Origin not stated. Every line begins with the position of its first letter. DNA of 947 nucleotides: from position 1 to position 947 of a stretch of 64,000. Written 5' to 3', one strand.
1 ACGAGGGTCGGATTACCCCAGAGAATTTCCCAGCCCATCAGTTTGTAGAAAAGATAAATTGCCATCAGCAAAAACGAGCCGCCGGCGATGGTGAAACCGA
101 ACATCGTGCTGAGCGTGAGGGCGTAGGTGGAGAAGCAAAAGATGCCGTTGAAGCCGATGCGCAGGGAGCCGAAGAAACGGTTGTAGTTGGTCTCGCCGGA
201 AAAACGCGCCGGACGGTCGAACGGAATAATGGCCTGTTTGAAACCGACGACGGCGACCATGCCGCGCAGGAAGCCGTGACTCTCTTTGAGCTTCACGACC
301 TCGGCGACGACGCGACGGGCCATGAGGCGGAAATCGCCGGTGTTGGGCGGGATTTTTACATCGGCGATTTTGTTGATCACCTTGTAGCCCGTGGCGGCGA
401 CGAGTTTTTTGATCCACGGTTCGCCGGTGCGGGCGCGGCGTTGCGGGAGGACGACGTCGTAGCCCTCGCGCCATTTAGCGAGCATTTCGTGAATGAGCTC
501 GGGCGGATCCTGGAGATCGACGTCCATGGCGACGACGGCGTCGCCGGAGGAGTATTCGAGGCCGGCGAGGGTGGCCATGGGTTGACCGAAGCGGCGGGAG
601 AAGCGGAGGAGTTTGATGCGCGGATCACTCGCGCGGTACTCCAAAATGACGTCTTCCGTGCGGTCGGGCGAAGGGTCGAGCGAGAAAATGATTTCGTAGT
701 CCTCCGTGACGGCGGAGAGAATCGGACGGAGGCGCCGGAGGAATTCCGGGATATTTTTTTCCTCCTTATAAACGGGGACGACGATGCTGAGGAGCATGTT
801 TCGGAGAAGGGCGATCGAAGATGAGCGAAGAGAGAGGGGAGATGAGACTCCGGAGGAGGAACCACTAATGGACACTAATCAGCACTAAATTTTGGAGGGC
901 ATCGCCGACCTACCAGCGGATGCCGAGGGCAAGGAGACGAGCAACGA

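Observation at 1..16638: TPS secretion pair whose tpsB gene heads a glycosyltransferase gene string: candidate dedicated glycosylation system for a giant exoprotein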

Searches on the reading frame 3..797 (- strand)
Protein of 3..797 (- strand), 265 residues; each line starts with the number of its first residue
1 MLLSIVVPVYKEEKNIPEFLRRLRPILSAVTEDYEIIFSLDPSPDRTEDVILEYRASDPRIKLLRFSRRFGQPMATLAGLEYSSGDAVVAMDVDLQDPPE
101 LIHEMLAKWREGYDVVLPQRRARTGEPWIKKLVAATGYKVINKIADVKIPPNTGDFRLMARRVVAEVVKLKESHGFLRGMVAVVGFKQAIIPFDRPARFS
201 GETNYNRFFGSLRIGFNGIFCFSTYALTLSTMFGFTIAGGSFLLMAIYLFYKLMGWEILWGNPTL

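Call 3: search_protein_families(library=pfam, proteins=[window:3-797:-], max_evalue=0.01)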
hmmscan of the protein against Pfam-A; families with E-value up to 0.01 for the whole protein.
window:3-797:- (265 aa): 2 families
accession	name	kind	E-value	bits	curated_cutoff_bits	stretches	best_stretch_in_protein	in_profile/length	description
PF00535.33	Glycos_transf_2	-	2.8e-30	105.9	23.3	1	4-166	1-166/168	Glycosyl transferase family 2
PF12804.13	NTP_transf_3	-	0.0015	19.2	27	1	75-128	75-131/160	MobA-like NTP transferase domain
